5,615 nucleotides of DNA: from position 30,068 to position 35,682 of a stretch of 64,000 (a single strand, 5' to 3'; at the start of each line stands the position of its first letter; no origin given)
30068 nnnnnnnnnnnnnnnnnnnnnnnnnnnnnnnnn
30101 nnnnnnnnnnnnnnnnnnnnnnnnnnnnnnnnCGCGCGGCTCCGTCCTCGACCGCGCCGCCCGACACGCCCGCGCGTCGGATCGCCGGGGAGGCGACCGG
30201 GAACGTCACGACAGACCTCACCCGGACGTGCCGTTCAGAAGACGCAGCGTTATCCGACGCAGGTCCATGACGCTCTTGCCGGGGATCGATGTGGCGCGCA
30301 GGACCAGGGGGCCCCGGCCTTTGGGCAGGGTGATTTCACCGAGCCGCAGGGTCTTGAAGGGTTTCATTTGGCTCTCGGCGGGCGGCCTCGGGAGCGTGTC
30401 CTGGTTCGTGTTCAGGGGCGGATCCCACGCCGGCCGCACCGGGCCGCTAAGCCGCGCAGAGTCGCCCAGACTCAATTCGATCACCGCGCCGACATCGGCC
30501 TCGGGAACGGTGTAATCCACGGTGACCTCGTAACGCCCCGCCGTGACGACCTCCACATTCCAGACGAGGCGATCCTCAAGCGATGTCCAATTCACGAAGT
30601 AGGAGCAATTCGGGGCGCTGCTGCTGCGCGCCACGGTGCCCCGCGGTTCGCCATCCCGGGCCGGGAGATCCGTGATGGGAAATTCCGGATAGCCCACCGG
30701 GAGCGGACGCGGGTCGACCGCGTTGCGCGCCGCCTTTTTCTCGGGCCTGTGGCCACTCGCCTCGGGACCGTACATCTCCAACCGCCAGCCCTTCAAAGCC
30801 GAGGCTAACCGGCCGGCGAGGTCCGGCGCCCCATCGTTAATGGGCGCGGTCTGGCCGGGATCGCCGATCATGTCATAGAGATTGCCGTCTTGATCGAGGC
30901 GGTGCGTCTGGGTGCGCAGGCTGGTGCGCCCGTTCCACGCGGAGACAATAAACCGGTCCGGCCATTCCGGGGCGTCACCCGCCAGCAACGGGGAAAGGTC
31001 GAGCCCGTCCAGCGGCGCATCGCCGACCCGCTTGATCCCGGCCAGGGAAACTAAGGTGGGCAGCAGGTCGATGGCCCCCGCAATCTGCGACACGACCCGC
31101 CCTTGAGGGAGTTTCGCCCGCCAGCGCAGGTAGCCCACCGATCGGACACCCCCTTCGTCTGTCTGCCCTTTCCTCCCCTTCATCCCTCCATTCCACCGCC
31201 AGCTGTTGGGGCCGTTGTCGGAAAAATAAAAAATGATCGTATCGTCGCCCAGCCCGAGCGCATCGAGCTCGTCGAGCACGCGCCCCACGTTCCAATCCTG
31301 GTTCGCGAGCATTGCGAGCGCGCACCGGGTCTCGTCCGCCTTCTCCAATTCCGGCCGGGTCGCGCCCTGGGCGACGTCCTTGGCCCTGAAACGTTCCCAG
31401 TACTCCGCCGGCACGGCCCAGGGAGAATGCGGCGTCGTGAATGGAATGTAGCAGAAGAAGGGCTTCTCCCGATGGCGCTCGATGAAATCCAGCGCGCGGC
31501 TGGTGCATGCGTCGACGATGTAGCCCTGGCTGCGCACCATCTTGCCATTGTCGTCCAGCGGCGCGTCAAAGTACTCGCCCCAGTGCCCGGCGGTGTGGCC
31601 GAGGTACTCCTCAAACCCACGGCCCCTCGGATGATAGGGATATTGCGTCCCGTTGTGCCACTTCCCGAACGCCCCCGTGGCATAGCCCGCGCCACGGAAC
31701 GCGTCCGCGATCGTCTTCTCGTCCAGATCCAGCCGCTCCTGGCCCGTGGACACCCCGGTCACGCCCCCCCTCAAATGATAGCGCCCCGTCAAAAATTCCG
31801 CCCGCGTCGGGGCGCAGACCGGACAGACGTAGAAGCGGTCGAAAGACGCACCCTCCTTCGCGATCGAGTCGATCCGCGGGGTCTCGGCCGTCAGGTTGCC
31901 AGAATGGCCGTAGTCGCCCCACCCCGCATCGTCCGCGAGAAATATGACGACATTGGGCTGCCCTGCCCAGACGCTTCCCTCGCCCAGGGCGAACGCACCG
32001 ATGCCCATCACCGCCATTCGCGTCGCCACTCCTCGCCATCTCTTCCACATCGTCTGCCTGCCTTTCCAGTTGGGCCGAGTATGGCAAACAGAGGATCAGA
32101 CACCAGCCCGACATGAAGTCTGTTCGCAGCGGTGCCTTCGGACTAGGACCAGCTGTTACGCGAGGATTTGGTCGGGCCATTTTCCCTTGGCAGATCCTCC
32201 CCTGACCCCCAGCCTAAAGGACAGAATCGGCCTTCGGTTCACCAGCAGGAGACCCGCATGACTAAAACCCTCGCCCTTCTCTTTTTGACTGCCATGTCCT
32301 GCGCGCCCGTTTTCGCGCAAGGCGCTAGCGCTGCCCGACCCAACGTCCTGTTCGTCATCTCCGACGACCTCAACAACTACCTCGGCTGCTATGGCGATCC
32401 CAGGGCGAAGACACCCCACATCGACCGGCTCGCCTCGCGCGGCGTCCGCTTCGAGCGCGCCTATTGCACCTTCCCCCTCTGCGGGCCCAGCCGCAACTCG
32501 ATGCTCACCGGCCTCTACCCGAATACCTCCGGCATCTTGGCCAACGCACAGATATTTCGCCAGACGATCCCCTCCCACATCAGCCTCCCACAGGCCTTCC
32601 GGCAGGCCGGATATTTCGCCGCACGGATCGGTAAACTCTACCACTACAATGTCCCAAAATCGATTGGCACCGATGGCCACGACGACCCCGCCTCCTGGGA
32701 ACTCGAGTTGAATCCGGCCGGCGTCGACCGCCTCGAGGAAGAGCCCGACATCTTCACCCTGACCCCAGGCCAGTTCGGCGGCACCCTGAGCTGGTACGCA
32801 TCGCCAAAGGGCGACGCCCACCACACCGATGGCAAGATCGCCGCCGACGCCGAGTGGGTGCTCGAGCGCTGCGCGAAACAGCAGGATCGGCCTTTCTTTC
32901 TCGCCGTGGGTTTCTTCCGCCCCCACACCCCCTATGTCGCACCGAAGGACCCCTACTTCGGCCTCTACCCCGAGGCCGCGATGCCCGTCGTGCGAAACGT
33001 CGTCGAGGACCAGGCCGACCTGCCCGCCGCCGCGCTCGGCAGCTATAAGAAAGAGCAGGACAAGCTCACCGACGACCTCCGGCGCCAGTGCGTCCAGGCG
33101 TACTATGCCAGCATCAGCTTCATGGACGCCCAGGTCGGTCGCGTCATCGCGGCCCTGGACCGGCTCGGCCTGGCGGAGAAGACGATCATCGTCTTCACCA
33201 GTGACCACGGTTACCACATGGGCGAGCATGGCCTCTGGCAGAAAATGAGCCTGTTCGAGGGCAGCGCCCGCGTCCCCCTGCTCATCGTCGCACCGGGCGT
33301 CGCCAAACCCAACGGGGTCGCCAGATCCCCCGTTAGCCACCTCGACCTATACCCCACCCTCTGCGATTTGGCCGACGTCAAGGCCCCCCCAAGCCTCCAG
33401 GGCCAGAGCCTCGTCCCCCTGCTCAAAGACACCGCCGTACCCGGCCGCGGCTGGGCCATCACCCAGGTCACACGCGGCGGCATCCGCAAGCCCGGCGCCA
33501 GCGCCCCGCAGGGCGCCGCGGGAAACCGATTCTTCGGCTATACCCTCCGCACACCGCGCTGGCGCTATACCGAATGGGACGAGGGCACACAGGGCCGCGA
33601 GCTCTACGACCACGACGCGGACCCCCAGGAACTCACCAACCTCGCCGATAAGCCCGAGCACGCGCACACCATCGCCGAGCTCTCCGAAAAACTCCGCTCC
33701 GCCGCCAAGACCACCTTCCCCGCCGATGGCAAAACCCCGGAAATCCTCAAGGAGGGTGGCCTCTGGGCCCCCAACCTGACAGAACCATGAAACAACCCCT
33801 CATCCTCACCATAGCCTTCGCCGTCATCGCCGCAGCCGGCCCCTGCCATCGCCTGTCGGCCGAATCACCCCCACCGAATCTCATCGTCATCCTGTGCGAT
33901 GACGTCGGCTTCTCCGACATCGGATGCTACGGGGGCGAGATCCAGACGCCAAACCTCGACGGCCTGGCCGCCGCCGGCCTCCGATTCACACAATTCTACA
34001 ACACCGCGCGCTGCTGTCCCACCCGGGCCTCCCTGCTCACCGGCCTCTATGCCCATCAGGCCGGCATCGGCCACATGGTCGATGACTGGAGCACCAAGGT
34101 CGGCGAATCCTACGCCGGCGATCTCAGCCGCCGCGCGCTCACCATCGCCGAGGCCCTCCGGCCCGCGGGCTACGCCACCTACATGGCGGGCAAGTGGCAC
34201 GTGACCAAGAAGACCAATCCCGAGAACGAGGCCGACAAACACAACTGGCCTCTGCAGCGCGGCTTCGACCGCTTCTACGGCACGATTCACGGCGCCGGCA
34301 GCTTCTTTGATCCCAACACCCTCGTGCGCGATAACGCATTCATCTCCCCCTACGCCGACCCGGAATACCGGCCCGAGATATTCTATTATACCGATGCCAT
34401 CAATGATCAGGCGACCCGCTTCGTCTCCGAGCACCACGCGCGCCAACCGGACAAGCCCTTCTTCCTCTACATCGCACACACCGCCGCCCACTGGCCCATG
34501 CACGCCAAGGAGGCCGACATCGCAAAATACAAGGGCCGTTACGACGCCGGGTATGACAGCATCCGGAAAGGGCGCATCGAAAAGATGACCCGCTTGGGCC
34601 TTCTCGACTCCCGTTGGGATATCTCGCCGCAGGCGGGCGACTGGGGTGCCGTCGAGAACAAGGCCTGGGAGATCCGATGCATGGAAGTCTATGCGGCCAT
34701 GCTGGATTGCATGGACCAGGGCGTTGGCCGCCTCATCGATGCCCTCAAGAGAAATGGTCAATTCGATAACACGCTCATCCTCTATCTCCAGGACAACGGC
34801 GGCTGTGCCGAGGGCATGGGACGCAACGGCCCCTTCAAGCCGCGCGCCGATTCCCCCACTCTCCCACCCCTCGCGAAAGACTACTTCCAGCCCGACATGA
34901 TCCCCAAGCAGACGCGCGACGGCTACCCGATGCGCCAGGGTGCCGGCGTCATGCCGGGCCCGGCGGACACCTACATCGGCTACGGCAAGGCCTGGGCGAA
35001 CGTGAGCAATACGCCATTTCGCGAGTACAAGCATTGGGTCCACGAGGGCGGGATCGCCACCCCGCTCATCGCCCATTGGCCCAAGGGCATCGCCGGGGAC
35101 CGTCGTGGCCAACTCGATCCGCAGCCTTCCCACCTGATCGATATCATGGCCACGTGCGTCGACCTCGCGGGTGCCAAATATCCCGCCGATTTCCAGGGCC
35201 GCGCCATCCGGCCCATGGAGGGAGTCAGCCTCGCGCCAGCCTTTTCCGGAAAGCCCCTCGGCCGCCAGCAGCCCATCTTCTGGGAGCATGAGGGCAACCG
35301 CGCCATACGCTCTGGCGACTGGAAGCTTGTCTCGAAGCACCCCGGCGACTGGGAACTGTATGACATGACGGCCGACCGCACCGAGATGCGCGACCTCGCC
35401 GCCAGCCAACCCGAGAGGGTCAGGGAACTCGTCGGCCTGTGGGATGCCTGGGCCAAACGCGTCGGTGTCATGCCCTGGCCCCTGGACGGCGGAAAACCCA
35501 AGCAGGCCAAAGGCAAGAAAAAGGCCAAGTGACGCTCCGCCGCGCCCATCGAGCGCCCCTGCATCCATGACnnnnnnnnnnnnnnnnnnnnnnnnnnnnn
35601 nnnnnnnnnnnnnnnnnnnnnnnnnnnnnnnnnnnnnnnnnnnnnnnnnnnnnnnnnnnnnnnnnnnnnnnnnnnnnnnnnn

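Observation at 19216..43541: Extreme tandem array of Cys-type sulfatase genes with no maturation enzyme in the window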

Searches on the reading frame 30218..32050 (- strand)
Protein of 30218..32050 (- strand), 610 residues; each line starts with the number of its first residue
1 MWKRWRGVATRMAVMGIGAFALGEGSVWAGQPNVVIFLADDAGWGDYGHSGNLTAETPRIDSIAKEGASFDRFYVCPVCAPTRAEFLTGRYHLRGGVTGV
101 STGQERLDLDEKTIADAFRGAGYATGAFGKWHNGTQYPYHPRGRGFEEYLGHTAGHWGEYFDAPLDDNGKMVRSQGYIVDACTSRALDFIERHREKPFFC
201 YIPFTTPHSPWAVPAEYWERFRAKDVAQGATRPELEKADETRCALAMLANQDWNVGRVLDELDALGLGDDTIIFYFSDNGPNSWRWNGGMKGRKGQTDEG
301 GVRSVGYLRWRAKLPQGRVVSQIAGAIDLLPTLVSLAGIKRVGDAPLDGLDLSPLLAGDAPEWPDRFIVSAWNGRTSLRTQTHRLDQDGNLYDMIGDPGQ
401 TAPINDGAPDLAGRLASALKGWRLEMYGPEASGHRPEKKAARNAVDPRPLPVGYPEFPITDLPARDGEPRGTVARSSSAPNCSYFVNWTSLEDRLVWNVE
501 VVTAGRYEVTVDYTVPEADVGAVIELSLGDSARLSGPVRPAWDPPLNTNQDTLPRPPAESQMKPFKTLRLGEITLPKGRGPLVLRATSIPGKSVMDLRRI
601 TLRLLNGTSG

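Call 4: search_protein_families(library=pfam, proteins=[window:30218-32050:-])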
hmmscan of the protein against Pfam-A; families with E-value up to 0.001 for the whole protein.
window:30218-32050:- (610 aa): 1 family
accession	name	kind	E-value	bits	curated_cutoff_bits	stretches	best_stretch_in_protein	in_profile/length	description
PF00884.28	Sulfatase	-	1.3e-54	186.1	25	1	32-339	1-301/301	Sulfatase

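Call 28: search_protein_families(library=ncbifam, proteins=[window:30218-32050:-], max_evalue=1e-20)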
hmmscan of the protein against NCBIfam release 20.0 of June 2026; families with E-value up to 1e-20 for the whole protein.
window:30218-32050:- (610 aa): 2 families
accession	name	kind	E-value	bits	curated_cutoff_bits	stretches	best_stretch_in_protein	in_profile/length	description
NF010322.0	PRK13759.1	equivalog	3.8e-30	104.8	481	0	30-140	5-111/486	arylsulfatase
TIGR03417.1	chol_sulfatase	equivalog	4.5e-24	85.2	433.45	0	31-134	2-104/500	choline-sulfatase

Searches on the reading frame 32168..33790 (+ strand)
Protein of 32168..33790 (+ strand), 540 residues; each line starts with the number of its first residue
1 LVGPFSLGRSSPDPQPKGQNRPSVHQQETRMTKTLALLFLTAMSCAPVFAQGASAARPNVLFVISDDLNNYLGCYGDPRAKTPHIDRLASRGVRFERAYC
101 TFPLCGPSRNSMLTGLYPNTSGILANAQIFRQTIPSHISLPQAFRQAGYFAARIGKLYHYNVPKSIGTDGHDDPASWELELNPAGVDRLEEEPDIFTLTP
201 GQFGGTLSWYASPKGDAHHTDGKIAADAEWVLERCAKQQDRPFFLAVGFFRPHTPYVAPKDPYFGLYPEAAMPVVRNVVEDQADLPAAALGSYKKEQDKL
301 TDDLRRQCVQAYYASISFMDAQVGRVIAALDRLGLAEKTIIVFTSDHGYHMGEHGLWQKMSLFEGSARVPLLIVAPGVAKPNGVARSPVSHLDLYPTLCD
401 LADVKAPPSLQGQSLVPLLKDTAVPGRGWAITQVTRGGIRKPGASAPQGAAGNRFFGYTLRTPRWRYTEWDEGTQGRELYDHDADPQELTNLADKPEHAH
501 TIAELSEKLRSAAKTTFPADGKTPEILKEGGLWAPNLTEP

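Call 4: search_protein_families(library=pfam, proteins=[window:32168-33790:+])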
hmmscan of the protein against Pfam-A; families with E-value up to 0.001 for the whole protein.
window:32168-33790:+ (540 aa): 4 families
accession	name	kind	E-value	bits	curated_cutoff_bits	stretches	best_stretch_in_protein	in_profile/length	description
PF00884.28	Sulfatase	-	2.9e-53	181.6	25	1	58-404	1-301/301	Sulfatase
PF16347.10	SGSH_C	-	1.4e-22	80.9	29.3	2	352-423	1-72/154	N-sulphoglucosamine sulphohydrolase, C-terminal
PF01663.27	Phosphodiest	-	2.8e-12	47.3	23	1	80-133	18-72/342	Type I phosphodiesterase / nucleotide pyrophosphatase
PF02995.22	DUF229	-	0.00049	19.4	25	1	307-354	301-348/496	Protein of unknown function (DUF229)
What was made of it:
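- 32258..33790 (+): S12 sulfatase (510 aa), CGPSR; S1_7-like (iduronate-2-sulfatase / ulvan P18 type). PF00884 E 2.9e-53 (call 4).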

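Call 28: search_protein_families(library=ncbifam, proteins=[window:32258-33790:+], max_evalue=1e-20)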
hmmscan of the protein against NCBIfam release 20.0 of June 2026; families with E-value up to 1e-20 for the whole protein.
window:32258-33790:+ (510 aa): 4 families
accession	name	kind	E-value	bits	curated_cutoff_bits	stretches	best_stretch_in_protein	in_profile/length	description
TIGR03417.1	chol_sulfatase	equivalog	1.4e-75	255.1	433.45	1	202-480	174-437/500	choline-sulfatase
NF010322.0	PRK13759.1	equivalog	2.8e-71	240.5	481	2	207-479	196-453/486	arylsulfatase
NF045661.1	HdlasePehA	equivalog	4.6e-50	170.7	900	1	202-480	191-482/506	phosphoric/sulfuric ester hydrolase PehA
NF052527.1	Mn_arylsulf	exception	5e-44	151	850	1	193-481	182-450/479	manganese-dependent arylsulfatase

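Call 31: search_solved_structures(query=window:32258-33790:+, max_evalue=1e-30)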
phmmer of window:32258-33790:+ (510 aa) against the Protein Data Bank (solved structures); distinct sequences matched with E-value up to 1e-30: 29.
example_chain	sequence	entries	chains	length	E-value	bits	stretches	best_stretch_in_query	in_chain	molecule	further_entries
6hhm_A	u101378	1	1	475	1.6e-62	215.1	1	21-473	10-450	Arylsulfatase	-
6fny_A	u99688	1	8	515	4.1e-52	180.8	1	25-468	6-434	Choline-sulfatase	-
7pth_A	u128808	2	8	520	2.7e-50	174.7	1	25-468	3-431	Choline sulfatase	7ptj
6g5z_A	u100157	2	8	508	6.2e-50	173.6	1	27-468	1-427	Choline-sulfatase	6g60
5fql_A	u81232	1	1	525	5.5e-49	170.4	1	27-386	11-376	IDURONATE-2-SULFATASE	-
6ioz_A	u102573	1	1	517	1.1e-48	169.4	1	29-388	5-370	Iduronate 2-sulfatase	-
4upl_A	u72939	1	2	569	5e-46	160.7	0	206-479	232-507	SULFATASE FAMILY PROTEIN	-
5g2v_A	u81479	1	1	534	2.3e-45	158.5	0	274-485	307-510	N-ACETYLGLUCOSAMINE-6-SULFATASE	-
7oz8_AAA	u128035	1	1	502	4.3e-43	151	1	19-397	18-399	Choline-sulfatase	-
4upi_A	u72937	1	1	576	2.3e-42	148.6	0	204-392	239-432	SULFATASE FAMILY PROTEIN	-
7p24_AAA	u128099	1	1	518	5.9e-39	137.3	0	278-478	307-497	Mucin-desulfating sulfatase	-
2qzu_A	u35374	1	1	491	6.5e-38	133.9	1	17-375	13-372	Putative sulfatase yidJ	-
6pt4_B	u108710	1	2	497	7.5e-38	133.7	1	19-480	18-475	exo-2S-iota carrageenan S1 sulfatase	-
9s03_A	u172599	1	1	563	1.6e-37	132.6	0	276-489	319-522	Putative sulfatase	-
6hr5_A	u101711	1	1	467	5.1e-37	131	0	209-481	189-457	Alpha-L-rhamnosidase/sulfatase (GH78)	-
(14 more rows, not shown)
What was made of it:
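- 32258..33790 (+): 6hhm at 1.6e-62 and IDS at 5e-49 (call 31).
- S12 to S1_7-type (call 31)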

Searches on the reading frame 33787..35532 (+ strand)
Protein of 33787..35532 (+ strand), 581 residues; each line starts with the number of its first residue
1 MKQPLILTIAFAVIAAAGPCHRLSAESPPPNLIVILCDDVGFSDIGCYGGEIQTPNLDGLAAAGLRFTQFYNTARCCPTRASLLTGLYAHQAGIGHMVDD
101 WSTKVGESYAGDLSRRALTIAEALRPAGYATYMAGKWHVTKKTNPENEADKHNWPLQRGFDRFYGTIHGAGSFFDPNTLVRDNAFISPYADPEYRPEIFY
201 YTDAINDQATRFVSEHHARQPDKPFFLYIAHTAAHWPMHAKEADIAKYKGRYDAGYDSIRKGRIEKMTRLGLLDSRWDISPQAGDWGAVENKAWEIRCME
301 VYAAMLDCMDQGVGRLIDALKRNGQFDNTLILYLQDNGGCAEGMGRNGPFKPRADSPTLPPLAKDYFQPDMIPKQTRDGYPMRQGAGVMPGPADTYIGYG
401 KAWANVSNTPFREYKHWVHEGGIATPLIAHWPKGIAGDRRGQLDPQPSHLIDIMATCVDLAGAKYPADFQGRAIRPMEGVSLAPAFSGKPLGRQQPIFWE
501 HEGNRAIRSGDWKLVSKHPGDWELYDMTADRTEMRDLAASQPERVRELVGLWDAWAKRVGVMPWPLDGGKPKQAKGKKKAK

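Call 4: search_protein_families(library=pfam, proteins=[window:33787-35532:+])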
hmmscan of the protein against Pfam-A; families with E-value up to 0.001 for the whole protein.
window:33787-35532:+ (581 aa): 3 families
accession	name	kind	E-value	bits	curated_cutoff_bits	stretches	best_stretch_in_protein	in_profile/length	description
PF00884.28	Sulfatase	-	3.9e-57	194.3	25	1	30-463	1-301/301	Sulfatase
PF16347.10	SGSH_C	-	1.8e-10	41.6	29.3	1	415-540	8-134/154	N-sulphoglucosamine sulphohydrolase, C-terminal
PF01663.27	Phosphodiest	-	5.2e-05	23.4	23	1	32-332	1-214/342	Type I phosphodiesterase / nucleotide pyrophosphatase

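Call 28: search_protein_families(library=ncbifam, proteins=[window:33787-35532:+], max_evalue=1e-20)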
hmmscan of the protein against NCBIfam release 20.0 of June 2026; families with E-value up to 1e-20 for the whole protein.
window:33787-35532:+ (581 aa): 2 families
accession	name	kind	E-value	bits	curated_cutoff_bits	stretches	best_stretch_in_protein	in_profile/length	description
NF010322.0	PRK13759.1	equivalog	7.4e-34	117.1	481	0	29-141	6-109/486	arylsulfatase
TIGR03417.1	chol_sulfatase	equivalog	3.5e-25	88.9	433.45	0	30-139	3-103/500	choline-sulfatase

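Call 30: search_solved_structures(query=window:33787-35532:+, max_evalue=1e-30)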
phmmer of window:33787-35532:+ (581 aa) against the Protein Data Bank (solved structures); distinct sequences matched with E-value up to 1e-30: 22.
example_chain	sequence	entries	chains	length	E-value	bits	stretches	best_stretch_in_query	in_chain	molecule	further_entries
7all_AAA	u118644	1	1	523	3.9e-117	395.7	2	24-343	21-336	Arylsulfatase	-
1hdh_A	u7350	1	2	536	7.5e-94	318.8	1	28-562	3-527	Arylsulfatase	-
4cxk_A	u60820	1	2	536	1.3e-92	314.7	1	28-562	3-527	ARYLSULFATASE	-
4cxs_A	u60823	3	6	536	2.1e-92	314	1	28-562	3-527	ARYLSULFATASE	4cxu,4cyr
4cys_A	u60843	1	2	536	3.5e-92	313.3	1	28-562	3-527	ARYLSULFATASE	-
5aj9_A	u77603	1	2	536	6.8e-92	312.3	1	28-562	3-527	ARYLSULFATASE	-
9hh3_A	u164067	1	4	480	1.1e-49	172.9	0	21-249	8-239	Sulfatase, family S1-19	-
9fo1_A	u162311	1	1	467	1.2e-49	172.7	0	25-250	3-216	k-carrageenan sulfatase S1_16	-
6prm_A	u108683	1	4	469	2e-49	172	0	22-249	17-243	exo-4S-kappa carrageenan S1 sulfatase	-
9hh2_A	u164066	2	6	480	2.3e-48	168.6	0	21-249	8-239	Sulfatase, family S1-19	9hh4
6bia_A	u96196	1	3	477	3e-48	168.2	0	25-249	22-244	Sulfatase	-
6psm_A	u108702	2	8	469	4.9e-48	167.5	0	22-249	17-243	exo-4S-kappa carrageenan S1 sulfatase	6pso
6b0k_A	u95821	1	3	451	2.8e-46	161.6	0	29-249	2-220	Iota-carrageenan sulfatase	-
6b0j_A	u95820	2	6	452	2.9e-46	161.6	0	29-249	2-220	Iota-carrageenan sulfatase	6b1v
6ust_A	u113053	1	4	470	2.2e-45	158.7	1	29-345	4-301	N-acetylgalactosamine 6-sulfate sulfatase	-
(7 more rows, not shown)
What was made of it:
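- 33787..35532 (+): S13 sulfatase (581 aa), CCPTR; S1_4-like (AtsA type). 7all at 3.9e-117 and 1hdh at 7.5e-94 (call 30).
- On SulfAtlas subfamily S1_4 (for S13): 7all at 3.9e-117 and P. aeruginosa AtsA (1hdh) at 7.5e-94, aligned over the full length (call 30).
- S13 to S1_4 (call 30) S13 is closest to the AtsA-type S1_4 arylsulfatases (call 30).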
